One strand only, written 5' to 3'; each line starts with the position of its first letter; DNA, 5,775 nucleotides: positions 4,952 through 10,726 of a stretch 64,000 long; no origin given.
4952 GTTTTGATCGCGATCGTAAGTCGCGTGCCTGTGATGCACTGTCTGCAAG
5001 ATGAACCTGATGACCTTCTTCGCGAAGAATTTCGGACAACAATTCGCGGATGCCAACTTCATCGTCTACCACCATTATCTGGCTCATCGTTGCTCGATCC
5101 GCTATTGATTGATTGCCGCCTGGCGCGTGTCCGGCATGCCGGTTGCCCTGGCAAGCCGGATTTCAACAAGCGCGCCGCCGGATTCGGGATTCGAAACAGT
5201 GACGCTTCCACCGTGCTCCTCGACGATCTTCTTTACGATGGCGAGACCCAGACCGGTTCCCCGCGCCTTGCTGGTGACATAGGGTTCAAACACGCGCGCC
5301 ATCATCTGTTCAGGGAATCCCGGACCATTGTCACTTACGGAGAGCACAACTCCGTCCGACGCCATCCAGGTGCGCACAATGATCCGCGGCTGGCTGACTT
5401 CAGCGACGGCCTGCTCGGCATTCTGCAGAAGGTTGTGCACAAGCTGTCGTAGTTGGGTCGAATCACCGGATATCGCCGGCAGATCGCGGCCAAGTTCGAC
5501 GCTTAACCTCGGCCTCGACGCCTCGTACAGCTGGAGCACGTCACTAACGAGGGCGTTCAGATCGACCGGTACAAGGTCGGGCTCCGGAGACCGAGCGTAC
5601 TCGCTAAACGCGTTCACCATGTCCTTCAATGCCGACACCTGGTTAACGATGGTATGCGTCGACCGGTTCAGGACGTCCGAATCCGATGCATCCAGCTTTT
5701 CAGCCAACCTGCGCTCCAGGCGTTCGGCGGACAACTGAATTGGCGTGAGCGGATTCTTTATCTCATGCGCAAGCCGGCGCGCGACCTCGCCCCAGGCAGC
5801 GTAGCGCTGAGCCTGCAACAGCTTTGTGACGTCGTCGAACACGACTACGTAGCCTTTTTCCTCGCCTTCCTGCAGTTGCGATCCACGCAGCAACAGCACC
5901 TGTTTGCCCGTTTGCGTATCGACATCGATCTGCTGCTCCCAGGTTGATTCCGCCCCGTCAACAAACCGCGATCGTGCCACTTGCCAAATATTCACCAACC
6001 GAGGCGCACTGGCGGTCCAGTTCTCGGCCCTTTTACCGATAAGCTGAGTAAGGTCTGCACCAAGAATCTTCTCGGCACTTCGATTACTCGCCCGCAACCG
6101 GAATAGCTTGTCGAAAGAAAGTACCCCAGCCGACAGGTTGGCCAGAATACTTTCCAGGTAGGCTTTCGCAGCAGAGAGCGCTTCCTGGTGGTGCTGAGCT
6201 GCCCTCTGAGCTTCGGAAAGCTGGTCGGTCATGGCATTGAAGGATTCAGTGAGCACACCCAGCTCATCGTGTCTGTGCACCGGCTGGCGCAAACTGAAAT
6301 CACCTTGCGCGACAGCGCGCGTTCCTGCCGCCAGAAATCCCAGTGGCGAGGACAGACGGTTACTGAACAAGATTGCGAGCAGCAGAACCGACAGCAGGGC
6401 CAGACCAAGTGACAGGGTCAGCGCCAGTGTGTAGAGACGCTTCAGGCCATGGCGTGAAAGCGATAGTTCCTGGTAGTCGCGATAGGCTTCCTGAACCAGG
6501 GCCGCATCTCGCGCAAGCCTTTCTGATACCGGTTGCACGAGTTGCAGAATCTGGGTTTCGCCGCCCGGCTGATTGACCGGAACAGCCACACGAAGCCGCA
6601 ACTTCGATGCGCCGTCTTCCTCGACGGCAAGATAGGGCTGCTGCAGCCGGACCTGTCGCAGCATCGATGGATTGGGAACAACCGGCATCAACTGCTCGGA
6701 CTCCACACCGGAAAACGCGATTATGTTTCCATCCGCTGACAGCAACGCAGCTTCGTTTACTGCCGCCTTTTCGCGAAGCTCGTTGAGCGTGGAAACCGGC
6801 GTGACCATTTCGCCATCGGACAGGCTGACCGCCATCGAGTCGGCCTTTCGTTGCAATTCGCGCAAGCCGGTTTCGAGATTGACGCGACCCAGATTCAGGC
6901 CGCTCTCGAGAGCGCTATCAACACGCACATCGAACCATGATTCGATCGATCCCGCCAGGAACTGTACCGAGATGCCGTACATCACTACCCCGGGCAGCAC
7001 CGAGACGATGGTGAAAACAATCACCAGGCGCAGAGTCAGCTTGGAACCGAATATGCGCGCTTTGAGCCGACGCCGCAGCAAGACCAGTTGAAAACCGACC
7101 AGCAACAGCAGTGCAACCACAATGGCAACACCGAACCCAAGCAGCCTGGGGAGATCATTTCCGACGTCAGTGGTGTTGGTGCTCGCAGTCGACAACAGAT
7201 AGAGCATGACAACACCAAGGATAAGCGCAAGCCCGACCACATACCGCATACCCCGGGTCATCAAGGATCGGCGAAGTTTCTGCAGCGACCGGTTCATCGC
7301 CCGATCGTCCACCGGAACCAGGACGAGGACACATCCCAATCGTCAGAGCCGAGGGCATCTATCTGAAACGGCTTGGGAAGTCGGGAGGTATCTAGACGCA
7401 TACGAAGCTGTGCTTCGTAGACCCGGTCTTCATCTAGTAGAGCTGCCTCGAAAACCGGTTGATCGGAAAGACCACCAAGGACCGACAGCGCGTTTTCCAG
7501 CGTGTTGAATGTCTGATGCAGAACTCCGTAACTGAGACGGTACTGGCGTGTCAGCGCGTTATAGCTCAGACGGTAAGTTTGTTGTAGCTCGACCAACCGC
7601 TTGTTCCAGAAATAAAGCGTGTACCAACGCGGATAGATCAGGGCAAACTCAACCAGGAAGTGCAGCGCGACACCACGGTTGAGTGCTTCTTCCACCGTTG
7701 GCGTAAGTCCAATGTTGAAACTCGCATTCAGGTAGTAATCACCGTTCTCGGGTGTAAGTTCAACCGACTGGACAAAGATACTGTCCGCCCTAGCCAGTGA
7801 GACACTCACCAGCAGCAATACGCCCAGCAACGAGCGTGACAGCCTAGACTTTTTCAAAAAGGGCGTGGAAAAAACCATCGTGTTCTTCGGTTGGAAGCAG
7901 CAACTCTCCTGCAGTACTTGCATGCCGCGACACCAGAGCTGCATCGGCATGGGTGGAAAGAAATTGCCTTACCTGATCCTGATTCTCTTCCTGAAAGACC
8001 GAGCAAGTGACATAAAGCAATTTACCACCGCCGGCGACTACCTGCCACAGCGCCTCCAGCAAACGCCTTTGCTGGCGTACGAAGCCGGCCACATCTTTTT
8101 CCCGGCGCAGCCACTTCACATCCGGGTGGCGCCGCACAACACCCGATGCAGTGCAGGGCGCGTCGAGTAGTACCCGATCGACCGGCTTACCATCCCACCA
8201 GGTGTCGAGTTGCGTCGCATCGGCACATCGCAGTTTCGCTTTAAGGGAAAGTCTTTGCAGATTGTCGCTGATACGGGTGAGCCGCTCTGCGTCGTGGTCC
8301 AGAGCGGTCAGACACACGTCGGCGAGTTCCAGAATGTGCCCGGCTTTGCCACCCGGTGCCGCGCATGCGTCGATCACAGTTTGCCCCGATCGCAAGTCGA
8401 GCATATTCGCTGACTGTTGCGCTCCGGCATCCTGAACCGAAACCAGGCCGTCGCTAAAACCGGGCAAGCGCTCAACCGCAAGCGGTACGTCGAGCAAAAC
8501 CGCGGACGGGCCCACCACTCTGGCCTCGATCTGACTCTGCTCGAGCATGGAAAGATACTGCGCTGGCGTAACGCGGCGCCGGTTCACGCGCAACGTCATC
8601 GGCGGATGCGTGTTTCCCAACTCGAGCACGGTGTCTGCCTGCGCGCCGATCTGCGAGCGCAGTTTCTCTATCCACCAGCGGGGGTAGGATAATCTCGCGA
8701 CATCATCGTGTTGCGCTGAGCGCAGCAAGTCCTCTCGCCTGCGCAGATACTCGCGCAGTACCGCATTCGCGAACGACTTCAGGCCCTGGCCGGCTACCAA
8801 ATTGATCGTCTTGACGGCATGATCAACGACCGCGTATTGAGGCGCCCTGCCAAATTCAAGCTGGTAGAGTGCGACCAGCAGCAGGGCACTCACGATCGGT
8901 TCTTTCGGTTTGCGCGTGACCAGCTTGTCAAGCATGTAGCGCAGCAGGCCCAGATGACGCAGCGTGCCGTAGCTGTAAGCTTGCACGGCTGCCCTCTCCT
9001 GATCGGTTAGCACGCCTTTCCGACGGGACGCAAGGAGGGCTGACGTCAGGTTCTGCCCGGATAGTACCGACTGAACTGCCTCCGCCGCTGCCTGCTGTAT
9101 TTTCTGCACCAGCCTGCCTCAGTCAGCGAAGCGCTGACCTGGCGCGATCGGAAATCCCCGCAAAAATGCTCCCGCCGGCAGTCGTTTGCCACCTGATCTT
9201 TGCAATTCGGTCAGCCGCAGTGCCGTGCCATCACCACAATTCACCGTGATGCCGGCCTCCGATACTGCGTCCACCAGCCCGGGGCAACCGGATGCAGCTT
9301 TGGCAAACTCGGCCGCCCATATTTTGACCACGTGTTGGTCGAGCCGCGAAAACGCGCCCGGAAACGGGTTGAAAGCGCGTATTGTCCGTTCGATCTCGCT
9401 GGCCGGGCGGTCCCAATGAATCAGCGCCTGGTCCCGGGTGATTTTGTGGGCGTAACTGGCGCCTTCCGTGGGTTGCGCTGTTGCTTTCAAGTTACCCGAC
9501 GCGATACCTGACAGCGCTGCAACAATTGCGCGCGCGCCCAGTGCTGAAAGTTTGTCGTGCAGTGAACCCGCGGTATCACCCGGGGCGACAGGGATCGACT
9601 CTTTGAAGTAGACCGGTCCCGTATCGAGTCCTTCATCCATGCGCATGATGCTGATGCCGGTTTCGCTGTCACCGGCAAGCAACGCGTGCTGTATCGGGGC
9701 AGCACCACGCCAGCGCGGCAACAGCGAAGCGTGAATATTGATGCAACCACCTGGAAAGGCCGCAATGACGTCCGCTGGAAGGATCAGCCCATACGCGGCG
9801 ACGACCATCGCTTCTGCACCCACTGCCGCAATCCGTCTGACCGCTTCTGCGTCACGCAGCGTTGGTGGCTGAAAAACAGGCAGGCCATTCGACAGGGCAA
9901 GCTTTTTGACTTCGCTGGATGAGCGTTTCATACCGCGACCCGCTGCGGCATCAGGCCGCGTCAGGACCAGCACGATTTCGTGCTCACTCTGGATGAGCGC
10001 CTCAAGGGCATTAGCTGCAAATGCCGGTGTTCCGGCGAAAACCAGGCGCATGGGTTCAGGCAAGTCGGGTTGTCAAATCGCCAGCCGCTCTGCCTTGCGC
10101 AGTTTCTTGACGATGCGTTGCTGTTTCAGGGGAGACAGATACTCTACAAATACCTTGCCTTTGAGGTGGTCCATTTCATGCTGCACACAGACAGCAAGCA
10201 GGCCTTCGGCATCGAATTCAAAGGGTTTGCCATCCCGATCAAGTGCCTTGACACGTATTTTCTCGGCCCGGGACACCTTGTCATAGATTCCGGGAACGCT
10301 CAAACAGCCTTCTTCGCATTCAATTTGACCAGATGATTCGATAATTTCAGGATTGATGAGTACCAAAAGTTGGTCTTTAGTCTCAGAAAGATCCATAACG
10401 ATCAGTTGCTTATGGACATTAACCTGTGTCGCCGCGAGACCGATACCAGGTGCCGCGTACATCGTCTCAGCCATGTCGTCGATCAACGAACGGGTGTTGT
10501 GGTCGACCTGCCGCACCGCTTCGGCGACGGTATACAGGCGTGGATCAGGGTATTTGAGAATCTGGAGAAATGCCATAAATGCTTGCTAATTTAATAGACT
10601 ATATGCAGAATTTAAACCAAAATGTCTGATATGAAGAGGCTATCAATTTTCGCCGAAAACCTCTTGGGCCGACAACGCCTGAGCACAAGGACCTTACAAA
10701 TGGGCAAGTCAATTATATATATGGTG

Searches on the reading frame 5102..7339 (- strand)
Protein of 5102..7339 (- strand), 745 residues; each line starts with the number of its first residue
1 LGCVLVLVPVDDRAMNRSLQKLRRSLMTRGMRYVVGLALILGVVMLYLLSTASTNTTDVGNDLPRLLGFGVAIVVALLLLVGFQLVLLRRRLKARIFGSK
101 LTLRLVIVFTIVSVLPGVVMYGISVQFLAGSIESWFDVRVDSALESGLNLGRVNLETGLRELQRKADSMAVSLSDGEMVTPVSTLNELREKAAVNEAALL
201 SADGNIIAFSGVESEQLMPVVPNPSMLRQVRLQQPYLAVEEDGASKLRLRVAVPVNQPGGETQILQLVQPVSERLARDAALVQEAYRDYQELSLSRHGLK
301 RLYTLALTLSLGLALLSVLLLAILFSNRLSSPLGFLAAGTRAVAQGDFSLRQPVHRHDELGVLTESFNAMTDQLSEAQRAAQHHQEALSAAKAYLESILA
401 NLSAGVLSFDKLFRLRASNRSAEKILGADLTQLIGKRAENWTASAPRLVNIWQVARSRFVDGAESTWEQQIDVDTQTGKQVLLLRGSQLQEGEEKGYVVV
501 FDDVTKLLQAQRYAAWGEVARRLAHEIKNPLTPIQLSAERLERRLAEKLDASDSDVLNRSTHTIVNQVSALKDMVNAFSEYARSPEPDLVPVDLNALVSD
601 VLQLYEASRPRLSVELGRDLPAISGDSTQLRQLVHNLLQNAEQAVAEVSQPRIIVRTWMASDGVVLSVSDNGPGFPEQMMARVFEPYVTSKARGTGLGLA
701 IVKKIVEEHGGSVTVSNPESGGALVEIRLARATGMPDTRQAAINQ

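Call 44: search_protein_families(library=pfam, proteins=[window:5102-7339:-], max_evalue=0.000001)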
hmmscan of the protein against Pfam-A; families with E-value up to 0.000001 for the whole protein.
window:5102-7339:- (745 aa): 3 families
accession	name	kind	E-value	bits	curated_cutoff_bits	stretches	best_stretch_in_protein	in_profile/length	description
PF02518.31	HATPase_c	-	4e-25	88.8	26.4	1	625-730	1-108/111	Histidine kinase-, DNA gyrase B-, and HSP90-like ATPase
PF00512.31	HisKA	-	2.5e-11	43.9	26.9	1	517-584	3-63/66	His Kinase A (phospho-acceptor) domain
PF00672.30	HAMP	-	1.5e-10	41.6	25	1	324-375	1-52/53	HAMP domain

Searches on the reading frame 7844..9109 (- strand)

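Call 44: search_protein_families(library=pfam, proteins=[window:7844-9109:-], max_evalue=0.000001)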
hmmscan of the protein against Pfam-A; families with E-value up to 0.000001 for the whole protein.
window:7844-9109:- (421 aa): 3 families
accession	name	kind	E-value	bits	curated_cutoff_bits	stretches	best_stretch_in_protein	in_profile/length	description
PF01189.24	Methyltr_RsmB-F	-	1.6e-56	191.6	27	1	235-418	2-198/199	16S rRNA methyltransferase RsmB/F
PF22458.1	RsmF-B_ferredox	-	2.1e-20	73.1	27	1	142-213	1-74/74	Methyltr_RsmF/B-like, ferredoxin-like domain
PF01029.23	NusB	-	8.1e-18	65.5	23.1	1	3-123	2-133/133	NusB family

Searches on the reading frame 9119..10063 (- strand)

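Call 44: search_protein_families(library=pfam, proteins=[window:9119-10063:-], max_evalue=0.000001)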
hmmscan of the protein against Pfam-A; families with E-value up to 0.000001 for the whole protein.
window:9119-10063:- (314 aa): 2 families
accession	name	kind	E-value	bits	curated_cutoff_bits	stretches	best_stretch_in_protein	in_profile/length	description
PF00551.24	Formyl_trans_N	-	8.9e-49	166.1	26.1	1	5-184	1-181/181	Formyl transferase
PF02911.23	Formyl_trans_C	-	3.6e-23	82.1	21.1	1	207-304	1-99/100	Formyl transferase, C-terminal domain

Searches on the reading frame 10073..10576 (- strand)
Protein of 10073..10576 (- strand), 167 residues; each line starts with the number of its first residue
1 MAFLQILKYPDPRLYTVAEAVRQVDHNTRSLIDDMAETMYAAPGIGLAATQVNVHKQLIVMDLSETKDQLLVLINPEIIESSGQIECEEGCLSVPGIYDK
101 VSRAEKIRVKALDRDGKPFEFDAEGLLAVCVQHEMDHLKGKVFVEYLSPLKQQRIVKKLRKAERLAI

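Call 44: search_protein_families(library=pfam, proteins=[window:10073-10576:-], max_evalue=0.000001)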
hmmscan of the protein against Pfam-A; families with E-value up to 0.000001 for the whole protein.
window:10073-10576:- (167 aa): 1 family
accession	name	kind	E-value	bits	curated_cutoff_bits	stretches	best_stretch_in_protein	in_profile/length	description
PF01327.26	Pep_deformylase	-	2.2e-53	180.5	22.8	1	4-152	2-155/156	Polypeptide deformylase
